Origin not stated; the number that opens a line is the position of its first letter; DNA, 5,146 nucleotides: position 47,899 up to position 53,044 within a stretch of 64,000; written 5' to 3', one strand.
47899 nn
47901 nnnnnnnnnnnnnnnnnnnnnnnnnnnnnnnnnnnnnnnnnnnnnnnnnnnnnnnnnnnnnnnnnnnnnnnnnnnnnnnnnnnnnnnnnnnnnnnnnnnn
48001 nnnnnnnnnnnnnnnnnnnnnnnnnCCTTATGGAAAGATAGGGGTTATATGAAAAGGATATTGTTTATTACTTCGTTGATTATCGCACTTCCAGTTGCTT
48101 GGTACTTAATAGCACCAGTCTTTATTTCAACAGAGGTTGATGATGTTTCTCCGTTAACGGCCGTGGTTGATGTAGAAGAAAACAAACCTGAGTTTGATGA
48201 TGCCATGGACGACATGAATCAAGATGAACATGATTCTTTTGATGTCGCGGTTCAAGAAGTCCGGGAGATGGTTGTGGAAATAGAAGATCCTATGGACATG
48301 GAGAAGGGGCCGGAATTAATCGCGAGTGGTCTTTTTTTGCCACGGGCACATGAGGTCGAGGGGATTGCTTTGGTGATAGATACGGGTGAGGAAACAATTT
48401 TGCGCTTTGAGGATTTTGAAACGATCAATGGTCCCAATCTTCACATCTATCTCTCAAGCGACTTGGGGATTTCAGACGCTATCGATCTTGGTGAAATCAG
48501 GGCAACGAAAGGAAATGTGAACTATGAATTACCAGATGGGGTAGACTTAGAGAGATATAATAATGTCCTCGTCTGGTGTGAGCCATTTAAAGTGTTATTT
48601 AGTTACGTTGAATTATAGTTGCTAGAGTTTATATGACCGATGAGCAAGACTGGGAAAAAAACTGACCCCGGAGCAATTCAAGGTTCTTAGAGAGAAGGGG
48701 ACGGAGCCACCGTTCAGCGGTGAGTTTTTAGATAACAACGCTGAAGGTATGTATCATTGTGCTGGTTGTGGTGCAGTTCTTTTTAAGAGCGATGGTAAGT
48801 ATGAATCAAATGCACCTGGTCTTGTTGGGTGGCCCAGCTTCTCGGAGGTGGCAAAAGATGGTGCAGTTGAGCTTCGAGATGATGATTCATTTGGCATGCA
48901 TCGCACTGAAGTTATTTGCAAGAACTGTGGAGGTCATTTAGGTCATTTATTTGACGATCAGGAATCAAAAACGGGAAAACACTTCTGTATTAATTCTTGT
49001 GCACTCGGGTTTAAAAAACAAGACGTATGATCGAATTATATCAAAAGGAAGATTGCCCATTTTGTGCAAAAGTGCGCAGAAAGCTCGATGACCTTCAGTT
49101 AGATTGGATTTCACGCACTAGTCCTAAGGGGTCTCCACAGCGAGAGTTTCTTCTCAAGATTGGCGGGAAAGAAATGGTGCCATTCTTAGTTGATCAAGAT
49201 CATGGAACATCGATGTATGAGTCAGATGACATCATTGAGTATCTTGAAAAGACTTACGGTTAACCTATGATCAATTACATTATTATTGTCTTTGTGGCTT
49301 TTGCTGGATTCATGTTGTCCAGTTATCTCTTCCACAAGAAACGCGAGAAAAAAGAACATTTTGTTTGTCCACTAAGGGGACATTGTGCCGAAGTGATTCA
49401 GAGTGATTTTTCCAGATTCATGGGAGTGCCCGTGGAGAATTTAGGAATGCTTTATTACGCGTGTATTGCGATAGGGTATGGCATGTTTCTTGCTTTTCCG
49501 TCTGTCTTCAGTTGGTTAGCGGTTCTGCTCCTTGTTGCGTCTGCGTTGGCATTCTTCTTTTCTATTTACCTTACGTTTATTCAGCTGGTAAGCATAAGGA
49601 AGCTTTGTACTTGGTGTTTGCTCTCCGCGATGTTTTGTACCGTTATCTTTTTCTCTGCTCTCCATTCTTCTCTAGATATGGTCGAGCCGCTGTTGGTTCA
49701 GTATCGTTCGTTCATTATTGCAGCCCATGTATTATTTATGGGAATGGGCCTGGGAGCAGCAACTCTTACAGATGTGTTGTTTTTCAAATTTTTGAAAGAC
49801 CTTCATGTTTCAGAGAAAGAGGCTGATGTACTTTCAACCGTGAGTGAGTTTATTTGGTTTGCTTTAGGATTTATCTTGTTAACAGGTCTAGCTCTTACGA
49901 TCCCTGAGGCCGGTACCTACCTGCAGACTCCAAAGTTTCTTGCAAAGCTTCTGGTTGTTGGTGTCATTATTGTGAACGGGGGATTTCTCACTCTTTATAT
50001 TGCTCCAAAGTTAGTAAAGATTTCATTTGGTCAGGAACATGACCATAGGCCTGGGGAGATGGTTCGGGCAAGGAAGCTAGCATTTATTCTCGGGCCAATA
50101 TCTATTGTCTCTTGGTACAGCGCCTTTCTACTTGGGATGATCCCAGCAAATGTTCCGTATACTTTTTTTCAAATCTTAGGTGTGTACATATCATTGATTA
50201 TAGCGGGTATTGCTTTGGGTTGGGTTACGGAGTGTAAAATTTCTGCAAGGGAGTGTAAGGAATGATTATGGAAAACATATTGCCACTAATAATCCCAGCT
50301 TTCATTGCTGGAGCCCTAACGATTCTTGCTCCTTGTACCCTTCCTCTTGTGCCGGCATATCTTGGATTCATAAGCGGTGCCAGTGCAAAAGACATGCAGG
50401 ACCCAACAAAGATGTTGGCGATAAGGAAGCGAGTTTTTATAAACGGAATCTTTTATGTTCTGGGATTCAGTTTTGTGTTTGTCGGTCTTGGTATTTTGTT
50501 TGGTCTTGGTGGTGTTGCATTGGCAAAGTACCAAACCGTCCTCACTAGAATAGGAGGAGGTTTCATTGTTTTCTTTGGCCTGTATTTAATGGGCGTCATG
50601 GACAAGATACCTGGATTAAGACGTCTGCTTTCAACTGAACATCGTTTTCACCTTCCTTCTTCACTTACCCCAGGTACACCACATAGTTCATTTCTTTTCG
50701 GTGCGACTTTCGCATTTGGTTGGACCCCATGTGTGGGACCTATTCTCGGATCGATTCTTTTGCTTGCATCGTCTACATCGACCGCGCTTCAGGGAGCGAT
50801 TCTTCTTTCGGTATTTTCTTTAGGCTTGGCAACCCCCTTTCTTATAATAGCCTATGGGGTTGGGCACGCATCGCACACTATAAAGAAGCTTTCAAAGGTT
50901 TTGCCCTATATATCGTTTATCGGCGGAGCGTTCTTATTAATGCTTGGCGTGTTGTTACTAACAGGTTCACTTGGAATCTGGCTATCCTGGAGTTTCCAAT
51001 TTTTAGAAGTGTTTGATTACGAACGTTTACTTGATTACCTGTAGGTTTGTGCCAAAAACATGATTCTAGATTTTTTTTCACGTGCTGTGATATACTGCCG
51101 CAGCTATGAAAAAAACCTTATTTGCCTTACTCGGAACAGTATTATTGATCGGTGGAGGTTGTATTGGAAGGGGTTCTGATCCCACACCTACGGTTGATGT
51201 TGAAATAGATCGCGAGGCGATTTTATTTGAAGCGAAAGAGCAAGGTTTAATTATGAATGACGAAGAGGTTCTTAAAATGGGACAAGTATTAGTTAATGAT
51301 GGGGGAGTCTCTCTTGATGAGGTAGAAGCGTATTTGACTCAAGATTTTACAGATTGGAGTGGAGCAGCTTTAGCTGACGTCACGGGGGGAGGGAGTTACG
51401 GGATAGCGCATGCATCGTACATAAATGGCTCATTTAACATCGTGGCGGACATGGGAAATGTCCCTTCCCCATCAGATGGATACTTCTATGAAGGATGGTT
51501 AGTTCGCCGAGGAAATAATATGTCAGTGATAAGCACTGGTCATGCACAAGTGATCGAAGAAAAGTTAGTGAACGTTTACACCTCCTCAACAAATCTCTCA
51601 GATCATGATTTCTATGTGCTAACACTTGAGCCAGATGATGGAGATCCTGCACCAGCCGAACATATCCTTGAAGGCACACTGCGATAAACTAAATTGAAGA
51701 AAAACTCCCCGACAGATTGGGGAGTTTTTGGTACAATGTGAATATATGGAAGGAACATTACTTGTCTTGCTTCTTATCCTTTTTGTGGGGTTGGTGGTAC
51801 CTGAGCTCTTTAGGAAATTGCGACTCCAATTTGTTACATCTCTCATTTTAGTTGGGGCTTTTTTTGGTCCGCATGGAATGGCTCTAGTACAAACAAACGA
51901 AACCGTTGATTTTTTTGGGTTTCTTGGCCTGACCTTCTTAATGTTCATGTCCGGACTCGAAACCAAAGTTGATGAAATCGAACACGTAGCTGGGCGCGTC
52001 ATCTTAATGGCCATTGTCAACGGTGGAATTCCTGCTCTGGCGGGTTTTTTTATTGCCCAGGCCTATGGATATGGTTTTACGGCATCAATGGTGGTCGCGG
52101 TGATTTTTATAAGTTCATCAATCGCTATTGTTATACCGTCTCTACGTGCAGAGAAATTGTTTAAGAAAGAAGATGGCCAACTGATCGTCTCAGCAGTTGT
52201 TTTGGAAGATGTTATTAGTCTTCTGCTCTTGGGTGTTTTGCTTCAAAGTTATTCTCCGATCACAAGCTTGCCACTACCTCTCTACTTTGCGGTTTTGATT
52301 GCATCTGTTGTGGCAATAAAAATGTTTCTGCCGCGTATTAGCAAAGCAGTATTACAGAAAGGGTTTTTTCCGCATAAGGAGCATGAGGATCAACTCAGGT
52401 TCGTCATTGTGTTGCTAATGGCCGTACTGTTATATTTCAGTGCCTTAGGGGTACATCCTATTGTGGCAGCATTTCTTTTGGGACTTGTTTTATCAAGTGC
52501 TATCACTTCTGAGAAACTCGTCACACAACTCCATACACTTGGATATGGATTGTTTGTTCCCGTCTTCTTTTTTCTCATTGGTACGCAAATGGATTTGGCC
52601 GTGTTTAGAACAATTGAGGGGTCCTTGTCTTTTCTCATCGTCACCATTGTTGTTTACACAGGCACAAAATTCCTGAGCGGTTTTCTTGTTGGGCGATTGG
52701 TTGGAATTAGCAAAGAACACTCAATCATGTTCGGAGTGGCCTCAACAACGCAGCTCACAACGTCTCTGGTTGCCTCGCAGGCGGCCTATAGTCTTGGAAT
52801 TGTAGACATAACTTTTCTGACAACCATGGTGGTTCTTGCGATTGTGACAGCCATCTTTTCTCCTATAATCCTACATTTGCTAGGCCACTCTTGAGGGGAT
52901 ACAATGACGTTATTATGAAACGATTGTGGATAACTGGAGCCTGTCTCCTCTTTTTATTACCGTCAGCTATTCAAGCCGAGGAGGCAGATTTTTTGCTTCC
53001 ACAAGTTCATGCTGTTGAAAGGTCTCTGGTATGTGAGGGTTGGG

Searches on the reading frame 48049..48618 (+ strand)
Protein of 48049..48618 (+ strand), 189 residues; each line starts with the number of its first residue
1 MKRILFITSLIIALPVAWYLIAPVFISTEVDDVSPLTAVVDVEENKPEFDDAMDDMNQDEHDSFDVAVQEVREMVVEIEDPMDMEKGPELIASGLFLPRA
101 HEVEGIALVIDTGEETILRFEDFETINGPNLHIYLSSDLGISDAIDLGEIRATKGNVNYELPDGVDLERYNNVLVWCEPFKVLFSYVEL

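Call 75: search_protein_families(library=pfam, proteins=[window:48049-48618:+], max_evalue=0.0001)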
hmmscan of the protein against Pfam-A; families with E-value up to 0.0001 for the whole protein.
window:48049-48618:+ (189 aa): 1 family
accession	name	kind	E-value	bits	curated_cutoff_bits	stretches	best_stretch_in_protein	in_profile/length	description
PF10517.14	DM13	-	2.4e-16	60.7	25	1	99-189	5-105/105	Electron transfer DM13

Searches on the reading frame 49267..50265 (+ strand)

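Call 75: search_protein_families(library=pfam, proteins=[window:49267-50265:+], max_evalue=0.0001)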
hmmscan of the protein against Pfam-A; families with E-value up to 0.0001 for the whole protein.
window:49267-50265:+ (332 aa): 1 family
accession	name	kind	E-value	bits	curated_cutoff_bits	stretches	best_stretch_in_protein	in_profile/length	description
PF07884.19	VKOR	-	2.4e-22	80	27.5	1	6-131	2-133/134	Vitamin K epoxide reductase family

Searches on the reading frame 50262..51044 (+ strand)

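Call 75: search_protein_families(library=pfam, proteins=[window:50262-51044:+], max_evalue=0.0001)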
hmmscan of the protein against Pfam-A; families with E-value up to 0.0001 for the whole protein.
window:50262-51044:+ (260 aa): 1 family
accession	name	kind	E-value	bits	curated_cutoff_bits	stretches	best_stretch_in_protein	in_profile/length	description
PF02683.22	DsbD_TM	-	2.8e-14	53.4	27.1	1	10-203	4-188/219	Cytochrome C biogenesis protein transmembrane domain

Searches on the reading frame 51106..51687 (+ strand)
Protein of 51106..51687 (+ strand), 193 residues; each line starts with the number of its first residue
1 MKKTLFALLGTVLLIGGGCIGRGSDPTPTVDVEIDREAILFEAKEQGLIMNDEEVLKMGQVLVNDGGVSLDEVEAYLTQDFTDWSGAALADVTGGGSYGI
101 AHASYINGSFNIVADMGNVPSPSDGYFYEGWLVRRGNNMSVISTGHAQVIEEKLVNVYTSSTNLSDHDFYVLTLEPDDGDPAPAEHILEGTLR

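Call 75: search_protein_families(library=pfam, proteins=[window:51106-51687:+], max_evalue=0.0001)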
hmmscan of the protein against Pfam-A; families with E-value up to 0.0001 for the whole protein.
window:51106-51687:+ (193 aa): 1 family
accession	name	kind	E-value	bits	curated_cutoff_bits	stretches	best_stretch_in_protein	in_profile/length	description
PF10099.14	RskA_C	-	2.5e-05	25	29.4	1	112-184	61-130/135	Anti-sigma-K factor rskA, C-terminal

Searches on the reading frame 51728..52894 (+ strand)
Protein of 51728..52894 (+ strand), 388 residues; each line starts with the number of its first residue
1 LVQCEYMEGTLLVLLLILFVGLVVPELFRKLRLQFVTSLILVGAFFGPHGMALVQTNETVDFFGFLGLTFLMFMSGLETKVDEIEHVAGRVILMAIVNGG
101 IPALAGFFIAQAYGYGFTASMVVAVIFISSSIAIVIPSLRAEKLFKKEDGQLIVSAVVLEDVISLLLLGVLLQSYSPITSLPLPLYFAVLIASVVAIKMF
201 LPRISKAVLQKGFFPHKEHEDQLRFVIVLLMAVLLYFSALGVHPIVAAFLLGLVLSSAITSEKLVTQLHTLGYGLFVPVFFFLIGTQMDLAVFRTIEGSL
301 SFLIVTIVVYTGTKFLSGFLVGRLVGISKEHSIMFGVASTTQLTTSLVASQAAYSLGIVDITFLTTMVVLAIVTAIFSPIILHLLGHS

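Call 75: search_protein_families(library=pfam, proteins=[window:51728-52894:+], max_evalue=0.0001)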
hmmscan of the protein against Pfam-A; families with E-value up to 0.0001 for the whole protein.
window:51728-52894:+ (388 aa): 1 family
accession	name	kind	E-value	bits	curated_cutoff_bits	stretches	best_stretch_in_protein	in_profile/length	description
PF00999.27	Na_H_Exchanger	-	1.5e-50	172.6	26.2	1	16-383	3-370/375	Sodium/hydrogen exchanger, transmembrane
